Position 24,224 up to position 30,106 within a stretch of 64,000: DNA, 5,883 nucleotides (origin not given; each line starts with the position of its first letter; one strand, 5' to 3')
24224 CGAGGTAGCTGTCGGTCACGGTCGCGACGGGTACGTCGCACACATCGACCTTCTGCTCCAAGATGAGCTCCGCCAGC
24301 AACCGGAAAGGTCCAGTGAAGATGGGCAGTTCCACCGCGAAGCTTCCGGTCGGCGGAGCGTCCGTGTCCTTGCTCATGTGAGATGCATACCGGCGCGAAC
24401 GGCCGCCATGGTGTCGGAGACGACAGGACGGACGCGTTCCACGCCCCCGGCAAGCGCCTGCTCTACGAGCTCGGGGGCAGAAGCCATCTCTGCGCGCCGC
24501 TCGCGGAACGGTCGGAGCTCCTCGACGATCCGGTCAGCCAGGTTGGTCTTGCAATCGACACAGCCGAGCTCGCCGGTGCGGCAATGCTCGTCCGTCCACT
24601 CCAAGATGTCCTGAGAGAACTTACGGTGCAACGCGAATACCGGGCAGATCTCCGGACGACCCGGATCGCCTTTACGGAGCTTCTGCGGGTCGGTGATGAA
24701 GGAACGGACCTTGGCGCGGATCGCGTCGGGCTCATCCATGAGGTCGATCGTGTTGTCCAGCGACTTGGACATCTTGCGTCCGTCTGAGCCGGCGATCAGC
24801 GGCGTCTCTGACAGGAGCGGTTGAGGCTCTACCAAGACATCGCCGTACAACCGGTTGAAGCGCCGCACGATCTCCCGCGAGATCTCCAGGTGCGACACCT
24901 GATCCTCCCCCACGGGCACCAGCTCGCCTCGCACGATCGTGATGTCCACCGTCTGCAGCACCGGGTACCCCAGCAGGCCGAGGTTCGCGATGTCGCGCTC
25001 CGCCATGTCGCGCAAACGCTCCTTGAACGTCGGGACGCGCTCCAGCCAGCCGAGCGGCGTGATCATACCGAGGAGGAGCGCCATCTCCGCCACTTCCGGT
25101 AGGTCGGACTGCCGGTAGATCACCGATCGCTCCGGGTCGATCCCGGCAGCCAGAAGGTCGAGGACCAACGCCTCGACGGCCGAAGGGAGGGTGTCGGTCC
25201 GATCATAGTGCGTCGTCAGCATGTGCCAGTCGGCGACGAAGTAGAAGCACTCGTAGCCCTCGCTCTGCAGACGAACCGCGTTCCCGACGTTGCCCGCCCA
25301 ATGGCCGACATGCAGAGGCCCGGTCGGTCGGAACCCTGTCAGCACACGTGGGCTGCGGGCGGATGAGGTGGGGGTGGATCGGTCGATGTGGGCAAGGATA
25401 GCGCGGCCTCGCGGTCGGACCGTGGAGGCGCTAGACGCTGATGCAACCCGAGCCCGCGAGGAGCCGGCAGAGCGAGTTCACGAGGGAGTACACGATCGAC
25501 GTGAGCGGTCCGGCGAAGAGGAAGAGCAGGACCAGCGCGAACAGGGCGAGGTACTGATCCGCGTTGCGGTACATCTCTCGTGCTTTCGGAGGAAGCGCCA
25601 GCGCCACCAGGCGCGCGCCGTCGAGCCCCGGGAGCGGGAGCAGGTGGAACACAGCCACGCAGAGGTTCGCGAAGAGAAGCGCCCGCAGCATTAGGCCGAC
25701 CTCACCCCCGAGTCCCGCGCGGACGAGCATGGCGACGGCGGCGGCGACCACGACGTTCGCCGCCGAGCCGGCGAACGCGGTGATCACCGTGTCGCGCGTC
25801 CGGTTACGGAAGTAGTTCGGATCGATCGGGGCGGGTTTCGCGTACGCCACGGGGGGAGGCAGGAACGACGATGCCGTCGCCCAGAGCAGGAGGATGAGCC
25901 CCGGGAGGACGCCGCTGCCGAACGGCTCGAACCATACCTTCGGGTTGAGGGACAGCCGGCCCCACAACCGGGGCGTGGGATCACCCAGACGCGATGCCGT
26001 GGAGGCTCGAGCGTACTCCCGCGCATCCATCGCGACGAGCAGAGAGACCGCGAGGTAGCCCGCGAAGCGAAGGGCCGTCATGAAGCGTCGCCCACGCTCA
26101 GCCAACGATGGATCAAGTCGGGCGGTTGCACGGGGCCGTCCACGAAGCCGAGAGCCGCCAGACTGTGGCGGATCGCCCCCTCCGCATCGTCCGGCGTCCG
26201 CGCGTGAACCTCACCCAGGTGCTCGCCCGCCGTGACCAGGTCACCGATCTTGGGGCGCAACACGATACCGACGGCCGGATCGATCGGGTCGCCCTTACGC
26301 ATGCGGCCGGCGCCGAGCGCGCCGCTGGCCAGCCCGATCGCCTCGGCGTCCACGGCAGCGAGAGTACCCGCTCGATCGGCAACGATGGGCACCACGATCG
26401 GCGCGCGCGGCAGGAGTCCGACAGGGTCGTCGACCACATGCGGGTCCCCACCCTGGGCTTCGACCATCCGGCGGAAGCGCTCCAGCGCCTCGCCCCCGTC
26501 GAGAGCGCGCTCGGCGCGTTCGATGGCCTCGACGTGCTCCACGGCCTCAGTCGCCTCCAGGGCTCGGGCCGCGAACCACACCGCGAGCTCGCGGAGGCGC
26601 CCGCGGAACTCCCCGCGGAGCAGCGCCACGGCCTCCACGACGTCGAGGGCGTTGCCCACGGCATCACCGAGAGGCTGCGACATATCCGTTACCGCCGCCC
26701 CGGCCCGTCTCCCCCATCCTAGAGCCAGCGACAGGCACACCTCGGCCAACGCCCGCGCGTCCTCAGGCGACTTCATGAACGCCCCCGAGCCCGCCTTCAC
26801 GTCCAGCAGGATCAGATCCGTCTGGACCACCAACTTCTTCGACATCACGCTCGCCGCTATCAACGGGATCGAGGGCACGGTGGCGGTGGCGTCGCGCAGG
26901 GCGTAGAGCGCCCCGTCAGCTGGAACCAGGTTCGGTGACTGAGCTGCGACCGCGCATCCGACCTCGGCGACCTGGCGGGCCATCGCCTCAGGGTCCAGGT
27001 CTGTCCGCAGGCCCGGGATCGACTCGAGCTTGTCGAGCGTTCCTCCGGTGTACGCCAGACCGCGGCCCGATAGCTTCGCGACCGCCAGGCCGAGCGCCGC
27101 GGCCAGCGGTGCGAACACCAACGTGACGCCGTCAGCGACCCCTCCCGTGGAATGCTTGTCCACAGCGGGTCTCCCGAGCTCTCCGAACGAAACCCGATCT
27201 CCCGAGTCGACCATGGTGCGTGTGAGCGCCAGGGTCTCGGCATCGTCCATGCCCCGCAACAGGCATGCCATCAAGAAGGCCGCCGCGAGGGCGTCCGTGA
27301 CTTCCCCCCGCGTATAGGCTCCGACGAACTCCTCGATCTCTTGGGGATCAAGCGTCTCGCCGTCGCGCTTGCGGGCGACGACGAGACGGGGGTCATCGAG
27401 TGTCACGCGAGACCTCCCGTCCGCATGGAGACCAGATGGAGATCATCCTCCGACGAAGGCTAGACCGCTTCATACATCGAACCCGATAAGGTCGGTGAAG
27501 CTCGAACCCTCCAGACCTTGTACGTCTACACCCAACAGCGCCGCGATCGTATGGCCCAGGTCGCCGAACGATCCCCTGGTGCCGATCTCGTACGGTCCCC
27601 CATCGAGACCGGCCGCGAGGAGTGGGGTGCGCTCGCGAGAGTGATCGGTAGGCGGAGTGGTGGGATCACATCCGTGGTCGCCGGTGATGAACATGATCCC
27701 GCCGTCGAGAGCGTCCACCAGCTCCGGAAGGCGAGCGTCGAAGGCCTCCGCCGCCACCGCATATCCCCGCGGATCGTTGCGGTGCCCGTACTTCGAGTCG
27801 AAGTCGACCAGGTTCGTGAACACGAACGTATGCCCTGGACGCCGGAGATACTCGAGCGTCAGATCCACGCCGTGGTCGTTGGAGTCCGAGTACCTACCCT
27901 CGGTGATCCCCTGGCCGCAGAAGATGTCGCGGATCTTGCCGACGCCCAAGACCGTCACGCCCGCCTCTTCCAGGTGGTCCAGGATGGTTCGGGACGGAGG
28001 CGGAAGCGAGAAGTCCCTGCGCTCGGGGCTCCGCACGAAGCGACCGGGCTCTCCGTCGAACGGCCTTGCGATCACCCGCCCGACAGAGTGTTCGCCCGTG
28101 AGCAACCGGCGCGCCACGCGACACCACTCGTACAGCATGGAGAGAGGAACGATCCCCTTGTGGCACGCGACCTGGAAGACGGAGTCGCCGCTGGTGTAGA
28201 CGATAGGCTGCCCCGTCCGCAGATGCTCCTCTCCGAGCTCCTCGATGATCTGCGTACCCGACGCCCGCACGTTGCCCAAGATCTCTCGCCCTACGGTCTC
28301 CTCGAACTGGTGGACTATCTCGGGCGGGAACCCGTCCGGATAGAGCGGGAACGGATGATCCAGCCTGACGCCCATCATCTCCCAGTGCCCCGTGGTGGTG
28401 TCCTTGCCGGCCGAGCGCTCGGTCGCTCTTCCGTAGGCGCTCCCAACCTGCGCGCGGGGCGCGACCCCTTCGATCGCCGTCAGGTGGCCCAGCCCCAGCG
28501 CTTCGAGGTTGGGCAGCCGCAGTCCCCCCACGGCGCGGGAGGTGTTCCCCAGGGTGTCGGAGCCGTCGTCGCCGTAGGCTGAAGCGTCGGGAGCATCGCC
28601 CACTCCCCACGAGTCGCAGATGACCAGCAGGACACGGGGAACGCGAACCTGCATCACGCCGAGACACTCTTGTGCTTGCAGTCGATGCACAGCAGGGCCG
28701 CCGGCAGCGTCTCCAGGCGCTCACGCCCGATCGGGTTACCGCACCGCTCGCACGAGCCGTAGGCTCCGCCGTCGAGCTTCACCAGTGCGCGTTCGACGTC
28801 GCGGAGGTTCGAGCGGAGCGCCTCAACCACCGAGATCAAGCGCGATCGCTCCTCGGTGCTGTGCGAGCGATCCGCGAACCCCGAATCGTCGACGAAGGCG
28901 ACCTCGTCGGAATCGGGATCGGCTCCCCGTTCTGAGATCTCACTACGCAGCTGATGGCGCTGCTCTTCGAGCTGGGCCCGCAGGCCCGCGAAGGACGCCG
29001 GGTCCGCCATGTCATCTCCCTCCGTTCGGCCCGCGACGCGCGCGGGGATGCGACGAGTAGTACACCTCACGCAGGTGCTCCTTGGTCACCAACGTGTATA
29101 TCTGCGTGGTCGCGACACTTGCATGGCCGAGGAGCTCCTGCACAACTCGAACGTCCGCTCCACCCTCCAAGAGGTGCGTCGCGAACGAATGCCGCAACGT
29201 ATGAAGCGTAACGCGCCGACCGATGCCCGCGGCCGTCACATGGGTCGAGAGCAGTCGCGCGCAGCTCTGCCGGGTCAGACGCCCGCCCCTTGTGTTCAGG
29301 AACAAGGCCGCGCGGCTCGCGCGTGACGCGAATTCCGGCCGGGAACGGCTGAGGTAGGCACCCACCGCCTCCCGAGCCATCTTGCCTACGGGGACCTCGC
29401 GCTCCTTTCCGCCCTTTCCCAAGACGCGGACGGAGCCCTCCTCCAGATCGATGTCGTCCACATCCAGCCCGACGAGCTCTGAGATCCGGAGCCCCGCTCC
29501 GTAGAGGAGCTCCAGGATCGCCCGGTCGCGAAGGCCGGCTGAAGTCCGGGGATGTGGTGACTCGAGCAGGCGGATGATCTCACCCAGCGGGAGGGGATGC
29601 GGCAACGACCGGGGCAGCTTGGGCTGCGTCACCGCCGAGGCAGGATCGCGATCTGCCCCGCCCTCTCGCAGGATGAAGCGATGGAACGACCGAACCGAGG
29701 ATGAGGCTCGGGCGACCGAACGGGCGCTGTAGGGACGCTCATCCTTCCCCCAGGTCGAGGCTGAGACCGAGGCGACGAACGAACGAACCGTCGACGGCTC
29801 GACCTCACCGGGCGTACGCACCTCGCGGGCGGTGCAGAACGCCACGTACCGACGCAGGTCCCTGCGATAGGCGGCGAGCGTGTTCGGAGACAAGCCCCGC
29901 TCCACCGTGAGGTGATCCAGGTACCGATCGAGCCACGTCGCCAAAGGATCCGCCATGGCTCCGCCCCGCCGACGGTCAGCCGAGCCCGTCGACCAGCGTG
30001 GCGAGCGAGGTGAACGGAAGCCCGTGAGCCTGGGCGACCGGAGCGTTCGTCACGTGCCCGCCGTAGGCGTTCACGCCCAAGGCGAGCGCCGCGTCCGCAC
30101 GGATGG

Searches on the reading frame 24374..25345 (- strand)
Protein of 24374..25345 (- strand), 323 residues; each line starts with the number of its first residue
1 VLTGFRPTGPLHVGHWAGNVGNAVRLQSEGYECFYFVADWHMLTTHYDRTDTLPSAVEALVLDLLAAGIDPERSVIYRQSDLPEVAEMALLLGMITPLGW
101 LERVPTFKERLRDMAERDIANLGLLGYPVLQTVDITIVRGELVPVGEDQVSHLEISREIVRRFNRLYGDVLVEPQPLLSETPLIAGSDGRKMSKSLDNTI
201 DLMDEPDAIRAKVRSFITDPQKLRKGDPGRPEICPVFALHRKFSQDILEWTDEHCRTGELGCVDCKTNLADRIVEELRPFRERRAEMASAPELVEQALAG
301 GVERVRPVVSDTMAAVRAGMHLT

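Call 8: search_protein_families(library=pfam, proteins=[window:24374-25345:-])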
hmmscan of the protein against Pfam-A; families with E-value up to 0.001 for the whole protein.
window:24374-25345:- (323 aa): 1 family
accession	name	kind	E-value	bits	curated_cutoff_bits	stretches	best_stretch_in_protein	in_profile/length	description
PF00579.31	tRNA-synt_1b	-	1.2e-64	218.9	21.1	1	2-276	9-290/292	tRNA synthetases class I (W and Y)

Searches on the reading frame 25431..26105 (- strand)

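Call 8: search_protein_families(library=pfam, proteins=[window:25431-26105:-])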
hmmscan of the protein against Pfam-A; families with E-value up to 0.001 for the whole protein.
window:25431-26105:- (224 aa): 1 family
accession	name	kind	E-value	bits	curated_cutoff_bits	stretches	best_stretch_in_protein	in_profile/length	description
PF02163.28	Peptidase_M50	-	9.7e-07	28.8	27.2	1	140-196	163-220/221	Peptidase family M50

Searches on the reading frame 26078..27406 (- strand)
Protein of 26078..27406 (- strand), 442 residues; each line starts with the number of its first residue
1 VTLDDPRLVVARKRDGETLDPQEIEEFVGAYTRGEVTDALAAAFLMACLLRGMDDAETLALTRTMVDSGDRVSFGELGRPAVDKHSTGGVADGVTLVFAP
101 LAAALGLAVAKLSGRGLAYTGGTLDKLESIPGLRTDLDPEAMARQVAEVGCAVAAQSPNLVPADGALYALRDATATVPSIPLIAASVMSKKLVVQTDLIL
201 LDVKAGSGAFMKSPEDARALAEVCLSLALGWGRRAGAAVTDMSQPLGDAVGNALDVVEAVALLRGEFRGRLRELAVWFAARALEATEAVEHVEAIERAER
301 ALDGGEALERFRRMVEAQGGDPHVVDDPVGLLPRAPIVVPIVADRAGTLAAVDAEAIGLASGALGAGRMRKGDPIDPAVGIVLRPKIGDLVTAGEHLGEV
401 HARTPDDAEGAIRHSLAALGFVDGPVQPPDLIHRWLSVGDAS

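Call 8: search_protein_families(library=pfam, proteins=[window:26078-27406:-])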
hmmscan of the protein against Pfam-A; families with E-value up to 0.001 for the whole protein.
window:26078-27406:- (442 aa): 3 families
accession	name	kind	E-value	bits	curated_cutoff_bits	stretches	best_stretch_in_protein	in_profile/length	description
PF00591.27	Glycos_transf_3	-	7.4e-37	127.8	27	1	80-308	3-253/253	Glycosyl transferase family, a/b domain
PF02885.22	Glycos_trans_3N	-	4.7e-19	68.3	26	1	10-69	4-63/63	Glycosyl transferase family, helical bundle domain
PF07831.19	PYNP_C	-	9.2e-19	67.3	27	1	349-414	2-67/75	Pyrimidine nucleoside phosphorylase C-terminal domain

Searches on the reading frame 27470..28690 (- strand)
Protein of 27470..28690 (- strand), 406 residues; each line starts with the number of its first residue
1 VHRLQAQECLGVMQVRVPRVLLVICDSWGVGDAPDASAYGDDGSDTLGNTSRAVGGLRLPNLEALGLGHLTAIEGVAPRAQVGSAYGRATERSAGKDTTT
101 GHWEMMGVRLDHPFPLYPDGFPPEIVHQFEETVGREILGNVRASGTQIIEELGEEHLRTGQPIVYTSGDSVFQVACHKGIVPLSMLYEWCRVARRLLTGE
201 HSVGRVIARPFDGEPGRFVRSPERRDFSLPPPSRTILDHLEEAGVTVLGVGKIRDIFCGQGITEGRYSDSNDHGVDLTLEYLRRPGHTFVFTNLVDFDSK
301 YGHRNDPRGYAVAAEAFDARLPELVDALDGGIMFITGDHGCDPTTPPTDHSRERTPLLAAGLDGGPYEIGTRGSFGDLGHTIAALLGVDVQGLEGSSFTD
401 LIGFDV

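Call 8: search_protein_families(library=pfam, proteins=[window:27470-28690:-])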
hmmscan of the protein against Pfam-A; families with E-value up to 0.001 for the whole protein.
window:27470-28690:- (406 aa): 1 family
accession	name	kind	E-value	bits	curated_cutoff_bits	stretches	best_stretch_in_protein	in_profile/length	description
PF01676.23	Metalloenzyme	-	2.4e-29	103.1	24.3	1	19-389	2-251/252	Metalloenzyme superfamily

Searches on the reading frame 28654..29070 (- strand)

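Call 42: search_protein_families(library=pfam, proteins=[window:28654-29070:-])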
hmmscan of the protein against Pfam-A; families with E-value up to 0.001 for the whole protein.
window:28654-29070:- (138 aa): 1 family
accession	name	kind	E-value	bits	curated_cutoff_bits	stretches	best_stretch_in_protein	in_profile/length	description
PF01258.23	zf-dskA_traR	-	2.6e-12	46.9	24.9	1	102-135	1-34/36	Prokaryotic dksA/traR C4-type zinc finger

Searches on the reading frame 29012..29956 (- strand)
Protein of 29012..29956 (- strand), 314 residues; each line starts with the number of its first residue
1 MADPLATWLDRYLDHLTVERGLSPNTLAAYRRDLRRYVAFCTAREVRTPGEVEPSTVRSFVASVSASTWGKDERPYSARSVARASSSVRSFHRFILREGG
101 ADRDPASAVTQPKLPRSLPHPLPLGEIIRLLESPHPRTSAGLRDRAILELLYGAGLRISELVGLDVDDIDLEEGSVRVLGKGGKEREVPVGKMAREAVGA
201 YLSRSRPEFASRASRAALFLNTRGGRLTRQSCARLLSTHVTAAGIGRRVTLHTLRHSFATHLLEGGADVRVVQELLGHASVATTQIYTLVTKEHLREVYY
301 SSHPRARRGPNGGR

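Call 9: search_protein_families(library=pfam, proteins=[window:29012-29956:-])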
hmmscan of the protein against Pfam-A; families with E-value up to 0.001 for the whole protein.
window:29012-29956:- (314 aa): 3 families
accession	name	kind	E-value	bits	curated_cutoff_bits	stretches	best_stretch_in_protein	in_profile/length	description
PF00589.27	Phage_integrase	-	2.3e-45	154.9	27.1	1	127-293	8-171/172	Phage integrase family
PF02899.23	Phage_int_SAM_1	-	3.6e-19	69.3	22.3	1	9-99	1-83/83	Phage integrase, N-terminal SAM-like domain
PF13495.12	Phage_int_SAM_4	-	1.3e-05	26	27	1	8-97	1-80/85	Phage integrase, N-terminal SAM-like domain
